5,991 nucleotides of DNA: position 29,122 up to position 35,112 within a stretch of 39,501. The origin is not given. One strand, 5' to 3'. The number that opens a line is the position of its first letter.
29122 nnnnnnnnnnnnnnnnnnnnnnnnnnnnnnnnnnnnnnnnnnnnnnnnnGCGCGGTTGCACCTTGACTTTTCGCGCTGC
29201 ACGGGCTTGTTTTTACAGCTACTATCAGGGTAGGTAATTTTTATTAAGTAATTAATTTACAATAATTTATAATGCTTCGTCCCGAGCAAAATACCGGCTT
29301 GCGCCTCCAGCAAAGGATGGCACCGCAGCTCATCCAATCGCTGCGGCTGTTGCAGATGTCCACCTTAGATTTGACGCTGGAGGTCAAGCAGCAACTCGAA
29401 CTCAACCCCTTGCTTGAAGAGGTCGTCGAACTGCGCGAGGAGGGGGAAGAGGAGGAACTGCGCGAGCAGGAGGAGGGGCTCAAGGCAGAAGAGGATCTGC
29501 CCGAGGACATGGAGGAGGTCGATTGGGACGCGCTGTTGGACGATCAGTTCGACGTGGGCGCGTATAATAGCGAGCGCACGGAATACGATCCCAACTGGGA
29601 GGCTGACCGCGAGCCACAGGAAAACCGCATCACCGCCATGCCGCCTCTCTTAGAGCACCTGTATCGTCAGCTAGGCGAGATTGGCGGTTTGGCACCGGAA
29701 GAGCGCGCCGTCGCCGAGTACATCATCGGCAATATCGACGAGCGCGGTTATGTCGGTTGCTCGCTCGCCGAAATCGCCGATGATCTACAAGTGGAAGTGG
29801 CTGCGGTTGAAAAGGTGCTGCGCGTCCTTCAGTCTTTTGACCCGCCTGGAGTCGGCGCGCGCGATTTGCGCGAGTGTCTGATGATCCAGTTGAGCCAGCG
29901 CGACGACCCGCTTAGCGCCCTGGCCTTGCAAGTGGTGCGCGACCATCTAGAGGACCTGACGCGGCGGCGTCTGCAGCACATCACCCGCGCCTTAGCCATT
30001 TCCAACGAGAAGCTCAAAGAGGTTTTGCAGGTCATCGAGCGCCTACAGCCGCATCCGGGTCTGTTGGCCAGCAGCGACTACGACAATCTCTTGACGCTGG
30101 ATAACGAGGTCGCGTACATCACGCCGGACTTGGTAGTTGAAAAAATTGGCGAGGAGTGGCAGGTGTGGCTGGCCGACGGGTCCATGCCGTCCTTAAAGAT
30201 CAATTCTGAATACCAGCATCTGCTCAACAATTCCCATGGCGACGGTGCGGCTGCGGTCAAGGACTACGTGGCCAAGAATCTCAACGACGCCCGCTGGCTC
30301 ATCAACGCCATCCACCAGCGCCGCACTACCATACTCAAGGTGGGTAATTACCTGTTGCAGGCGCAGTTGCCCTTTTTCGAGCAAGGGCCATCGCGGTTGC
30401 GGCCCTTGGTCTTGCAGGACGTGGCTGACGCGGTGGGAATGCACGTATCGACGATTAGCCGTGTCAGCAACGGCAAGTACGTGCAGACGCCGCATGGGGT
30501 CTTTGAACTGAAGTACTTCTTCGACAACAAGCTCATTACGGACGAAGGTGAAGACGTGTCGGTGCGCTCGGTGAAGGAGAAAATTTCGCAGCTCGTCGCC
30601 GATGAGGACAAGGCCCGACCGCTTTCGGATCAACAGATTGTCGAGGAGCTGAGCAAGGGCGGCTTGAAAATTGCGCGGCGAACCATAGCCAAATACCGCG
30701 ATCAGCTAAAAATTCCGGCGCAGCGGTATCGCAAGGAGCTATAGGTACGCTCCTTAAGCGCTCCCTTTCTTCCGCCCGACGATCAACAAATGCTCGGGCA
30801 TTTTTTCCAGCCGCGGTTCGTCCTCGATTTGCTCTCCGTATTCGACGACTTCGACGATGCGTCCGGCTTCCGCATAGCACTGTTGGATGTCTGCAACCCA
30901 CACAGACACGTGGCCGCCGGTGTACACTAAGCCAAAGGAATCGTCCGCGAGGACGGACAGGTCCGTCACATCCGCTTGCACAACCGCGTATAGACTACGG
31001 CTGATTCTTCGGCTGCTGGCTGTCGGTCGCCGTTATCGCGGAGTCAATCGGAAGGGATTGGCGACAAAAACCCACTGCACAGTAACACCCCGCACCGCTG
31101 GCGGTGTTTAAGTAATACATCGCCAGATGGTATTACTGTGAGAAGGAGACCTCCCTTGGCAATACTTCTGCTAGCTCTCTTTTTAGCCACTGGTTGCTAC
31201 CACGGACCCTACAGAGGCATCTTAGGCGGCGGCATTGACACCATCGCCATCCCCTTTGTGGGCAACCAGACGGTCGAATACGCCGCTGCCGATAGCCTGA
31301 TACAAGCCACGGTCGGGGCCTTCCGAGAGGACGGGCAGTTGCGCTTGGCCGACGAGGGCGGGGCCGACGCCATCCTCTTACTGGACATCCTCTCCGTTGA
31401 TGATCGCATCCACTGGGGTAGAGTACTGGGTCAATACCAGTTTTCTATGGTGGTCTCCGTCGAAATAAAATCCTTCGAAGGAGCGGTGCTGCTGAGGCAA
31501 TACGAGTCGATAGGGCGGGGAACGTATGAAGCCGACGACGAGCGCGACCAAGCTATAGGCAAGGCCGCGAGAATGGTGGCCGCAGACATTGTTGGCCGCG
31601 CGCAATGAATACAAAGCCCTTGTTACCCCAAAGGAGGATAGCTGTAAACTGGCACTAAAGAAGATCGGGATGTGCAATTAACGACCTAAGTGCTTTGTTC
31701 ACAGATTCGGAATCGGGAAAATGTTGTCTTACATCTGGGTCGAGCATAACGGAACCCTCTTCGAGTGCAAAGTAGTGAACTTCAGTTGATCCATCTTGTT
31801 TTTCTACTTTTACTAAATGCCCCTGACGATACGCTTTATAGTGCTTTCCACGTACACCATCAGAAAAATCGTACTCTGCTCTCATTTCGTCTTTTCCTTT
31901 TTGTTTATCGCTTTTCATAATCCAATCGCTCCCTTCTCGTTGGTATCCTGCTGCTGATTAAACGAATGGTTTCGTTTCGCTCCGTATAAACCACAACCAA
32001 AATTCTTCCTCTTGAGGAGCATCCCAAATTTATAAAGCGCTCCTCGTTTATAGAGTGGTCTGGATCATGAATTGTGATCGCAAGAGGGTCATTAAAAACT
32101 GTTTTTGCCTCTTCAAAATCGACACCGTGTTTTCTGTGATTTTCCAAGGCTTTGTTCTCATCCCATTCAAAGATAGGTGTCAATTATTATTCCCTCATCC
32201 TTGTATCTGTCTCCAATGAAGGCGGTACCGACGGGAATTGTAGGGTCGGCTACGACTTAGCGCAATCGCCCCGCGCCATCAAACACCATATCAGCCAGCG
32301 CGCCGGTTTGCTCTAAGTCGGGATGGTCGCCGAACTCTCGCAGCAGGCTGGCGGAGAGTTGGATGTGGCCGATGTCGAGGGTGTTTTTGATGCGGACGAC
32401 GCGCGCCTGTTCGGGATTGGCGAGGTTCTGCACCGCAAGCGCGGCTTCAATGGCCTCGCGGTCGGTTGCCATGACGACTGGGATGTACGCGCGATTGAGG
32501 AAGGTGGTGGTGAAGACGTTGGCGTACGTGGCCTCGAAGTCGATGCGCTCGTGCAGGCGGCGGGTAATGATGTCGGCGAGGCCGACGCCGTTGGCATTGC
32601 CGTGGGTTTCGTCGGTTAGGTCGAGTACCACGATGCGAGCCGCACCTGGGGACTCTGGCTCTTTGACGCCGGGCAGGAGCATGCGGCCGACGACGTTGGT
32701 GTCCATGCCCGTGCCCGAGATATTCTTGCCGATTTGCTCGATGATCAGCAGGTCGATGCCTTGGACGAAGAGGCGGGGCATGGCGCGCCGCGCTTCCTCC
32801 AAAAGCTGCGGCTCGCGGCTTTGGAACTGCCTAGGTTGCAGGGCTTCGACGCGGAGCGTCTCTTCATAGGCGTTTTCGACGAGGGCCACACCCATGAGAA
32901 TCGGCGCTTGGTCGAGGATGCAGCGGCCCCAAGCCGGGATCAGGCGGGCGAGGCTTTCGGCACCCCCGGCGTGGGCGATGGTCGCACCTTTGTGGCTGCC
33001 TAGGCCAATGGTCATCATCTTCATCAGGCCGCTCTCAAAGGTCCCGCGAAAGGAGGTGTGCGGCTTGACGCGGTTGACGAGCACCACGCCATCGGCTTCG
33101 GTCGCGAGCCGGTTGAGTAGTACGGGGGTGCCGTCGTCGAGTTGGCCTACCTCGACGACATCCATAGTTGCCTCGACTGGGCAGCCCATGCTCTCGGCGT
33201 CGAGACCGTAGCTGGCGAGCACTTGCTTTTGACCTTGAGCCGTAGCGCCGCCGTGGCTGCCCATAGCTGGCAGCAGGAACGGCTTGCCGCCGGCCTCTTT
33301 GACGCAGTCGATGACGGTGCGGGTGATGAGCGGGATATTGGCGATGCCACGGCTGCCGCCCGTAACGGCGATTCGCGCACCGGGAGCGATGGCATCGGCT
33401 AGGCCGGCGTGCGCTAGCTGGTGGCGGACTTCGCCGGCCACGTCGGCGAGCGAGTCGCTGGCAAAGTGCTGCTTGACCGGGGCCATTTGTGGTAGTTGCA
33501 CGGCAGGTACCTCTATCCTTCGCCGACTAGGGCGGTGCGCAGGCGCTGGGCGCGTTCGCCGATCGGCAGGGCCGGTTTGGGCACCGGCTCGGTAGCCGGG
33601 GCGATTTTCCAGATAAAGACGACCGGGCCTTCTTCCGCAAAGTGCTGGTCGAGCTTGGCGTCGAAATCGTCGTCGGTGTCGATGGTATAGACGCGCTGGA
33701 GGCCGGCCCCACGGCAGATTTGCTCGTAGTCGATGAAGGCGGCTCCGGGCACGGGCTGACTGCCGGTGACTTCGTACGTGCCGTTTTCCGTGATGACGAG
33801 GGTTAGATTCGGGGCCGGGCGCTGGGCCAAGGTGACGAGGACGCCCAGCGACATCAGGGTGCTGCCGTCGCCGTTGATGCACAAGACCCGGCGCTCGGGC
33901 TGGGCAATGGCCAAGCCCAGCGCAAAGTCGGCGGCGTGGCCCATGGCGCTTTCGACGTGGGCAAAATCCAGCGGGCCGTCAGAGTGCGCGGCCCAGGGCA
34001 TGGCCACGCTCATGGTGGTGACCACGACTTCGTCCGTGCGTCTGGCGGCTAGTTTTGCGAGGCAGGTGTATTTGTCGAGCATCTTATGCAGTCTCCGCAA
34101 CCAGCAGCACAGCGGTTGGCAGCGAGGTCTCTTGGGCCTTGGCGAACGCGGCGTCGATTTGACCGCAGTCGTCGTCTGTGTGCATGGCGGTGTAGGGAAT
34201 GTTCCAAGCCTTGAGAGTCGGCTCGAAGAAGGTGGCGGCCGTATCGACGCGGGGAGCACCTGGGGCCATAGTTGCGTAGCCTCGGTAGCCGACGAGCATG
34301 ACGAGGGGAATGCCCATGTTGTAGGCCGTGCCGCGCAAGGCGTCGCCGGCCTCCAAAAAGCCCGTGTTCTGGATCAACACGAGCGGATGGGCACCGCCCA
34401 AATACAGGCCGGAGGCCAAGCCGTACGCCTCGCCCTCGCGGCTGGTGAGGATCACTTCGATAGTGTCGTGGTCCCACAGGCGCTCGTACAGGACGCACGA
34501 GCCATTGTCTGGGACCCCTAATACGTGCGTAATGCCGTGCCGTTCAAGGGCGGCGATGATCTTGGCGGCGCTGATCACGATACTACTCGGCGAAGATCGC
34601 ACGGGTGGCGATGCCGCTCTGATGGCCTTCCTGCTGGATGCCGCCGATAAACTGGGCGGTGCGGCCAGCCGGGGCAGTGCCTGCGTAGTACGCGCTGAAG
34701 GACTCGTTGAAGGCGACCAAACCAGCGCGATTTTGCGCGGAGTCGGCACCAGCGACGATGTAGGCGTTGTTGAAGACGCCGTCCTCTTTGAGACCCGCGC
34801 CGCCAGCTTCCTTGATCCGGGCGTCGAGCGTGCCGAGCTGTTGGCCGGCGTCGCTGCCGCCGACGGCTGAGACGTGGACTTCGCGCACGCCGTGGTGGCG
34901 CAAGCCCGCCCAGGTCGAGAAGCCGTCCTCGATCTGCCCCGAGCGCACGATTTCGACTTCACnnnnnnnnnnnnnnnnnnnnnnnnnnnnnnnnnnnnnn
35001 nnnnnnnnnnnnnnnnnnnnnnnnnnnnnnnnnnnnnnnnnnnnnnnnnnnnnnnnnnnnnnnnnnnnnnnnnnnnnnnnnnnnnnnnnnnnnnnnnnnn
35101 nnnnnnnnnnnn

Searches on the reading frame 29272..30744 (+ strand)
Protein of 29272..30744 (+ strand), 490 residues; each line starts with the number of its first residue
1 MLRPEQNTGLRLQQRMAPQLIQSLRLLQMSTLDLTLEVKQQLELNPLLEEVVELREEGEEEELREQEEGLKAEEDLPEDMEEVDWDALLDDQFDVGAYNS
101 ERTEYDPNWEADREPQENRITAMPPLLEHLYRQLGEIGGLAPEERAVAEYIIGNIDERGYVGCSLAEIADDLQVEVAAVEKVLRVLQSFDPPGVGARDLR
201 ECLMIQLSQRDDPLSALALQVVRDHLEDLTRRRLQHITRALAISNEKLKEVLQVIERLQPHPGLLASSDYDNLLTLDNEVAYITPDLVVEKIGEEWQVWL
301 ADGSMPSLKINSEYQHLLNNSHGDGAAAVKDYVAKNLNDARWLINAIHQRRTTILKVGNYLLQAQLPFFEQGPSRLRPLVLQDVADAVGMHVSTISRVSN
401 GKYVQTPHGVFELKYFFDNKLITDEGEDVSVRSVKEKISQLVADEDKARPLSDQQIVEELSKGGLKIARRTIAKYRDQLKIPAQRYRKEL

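Call 7: search_protein_families(library=pfam, proteins=[window:29272-30744:+])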
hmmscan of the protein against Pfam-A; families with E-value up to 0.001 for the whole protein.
window:29272-30744:+ (490 aa): 3 families
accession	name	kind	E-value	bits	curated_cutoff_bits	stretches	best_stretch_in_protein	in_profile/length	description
PF04552.19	Sigma54_DBD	-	1.6e-59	200.7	22.8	1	331-488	2-159/160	Sigma-54, DNA binding domain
PF04963.19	Sigma54_CBD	-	5.5e-56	189.7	22.9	1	117-314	3-185/185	Sigma-54 factor, core binding domain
PF00309.25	Sigma54_AID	-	1e-11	44.9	23.8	1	6-50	2-46/46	Sigma-54 factor, Activator interacting domain (AID)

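Call 23: search_protein_families(library=ncbifam, proteins=[window:29272-30744:+], max_evalue=0.00001)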
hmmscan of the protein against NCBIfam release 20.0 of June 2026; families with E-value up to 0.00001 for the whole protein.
window:29272-30744:+ (490 aa): 7 families
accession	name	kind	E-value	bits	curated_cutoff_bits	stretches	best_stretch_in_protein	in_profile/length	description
TIGR02395.1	rpoN_sigma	equivalog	2.4e-128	428.9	277.35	1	11-488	2-434/434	RNA polymerase factor sigma-54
NF004595.0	PRK05932.1-2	equivalog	3.3e-127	425.3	513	1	6-490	5-483/484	RNA polymerase factor sigma-54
NF009118.0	PRK12469.1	subfamily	1.4e-115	387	396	1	10-489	7-480/483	RNA polymerase factor sigma-54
NF004598.0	PRK05932.1-5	equivalog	8.6e-114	381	621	1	10-490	7-504/504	RNA polymerase factor sigma-54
NF004596.0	PRK05932.1-3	subfamily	7.9e-108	361.6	499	1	16-488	17-505/515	RNA polymerase factor sigma-54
NF004597.0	PRK05932.1-4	equivalog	8.6e-105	351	817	1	9-490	6-476/477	RNA polymerase factor sigma-54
NF004602.0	PRK05932.2-4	equivalog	7.9e-59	199.5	506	1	117-490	72-411/416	RNA polymerase factor sigma-54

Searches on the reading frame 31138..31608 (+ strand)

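Call 9: search_protein_families(library=pfam, proteins=[window:31138-31608:+])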
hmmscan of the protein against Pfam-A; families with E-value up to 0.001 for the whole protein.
window:31138-31608:+ (156 aa): 1 family
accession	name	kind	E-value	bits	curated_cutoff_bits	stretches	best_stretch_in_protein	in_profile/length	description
PF04390.17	LptE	-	1.3e-05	26.3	23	1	34-152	2-115/118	Lipopolysaccharide-assembly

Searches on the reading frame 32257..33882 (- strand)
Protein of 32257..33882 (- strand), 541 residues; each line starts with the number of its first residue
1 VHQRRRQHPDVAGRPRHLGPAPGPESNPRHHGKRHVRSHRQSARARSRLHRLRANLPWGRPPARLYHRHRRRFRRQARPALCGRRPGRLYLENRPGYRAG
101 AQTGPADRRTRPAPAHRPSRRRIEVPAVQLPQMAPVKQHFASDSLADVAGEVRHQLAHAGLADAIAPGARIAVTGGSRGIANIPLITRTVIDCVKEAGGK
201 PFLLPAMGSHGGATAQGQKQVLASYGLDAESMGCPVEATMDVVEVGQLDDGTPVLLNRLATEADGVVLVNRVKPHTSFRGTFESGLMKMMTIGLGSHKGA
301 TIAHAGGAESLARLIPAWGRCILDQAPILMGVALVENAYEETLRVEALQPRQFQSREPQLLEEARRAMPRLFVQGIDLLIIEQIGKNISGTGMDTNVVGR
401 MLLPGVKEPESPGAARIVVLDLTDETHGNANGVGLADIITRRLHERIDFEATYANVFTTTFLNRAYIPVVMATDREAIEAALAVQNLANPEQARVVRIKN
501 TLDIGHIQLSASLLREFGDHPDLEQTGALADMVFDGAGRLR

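Call 9: search_protein_families(library=pfam, proteins=[window:32257-33882:-])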
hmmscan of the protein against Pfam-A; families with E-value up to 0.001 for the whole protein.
window:32257-33882:- (541 aa): 2 families
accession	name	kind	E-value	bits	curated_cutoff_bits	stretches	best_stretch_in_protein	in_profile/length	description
PF09861.14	Lar_N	-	9.7e-09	35.2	23.3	1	158-305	44-193/204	Lactate racemase N-terminal domain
PF04015.17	DUF362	-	2.5e-05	24.9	24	1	184-316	20-149/200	Domain of unknown function (DUF362)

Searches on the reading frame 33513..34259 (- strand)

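Call 9: search_protein_families(library=pfam, proteins=[window:33513-34259:-])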
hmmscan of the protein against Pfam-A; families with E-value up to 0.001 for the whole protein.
window:33513-34259:- (248 aa): 1 family
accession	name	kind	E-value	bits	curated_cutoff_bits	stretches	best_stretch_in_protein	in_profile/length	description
PF02775.26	TPP_enzyme_C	-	2.7e-19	69.9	21.9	1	100-214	24-148/151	Thiamine pyrophosphate enzyme, C-terminal TPP binding domain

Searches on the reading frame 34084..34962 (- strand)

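Call 9: search_protein_families(library=pfam, proteins=[window:34084-34962:-])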
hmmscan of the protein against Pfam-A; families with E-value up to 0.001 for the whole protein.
window:34084-34962:- (292 aa): 1 family
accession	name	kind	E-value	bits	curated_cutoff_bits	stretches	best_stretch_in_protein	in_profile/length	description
PF02776.23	TPP_enzyme_N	-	3.5e-11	43.3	26.8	1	134-231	6-104/119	Thiamine pyrophosphate enzyme, N-terminal TPP binding domain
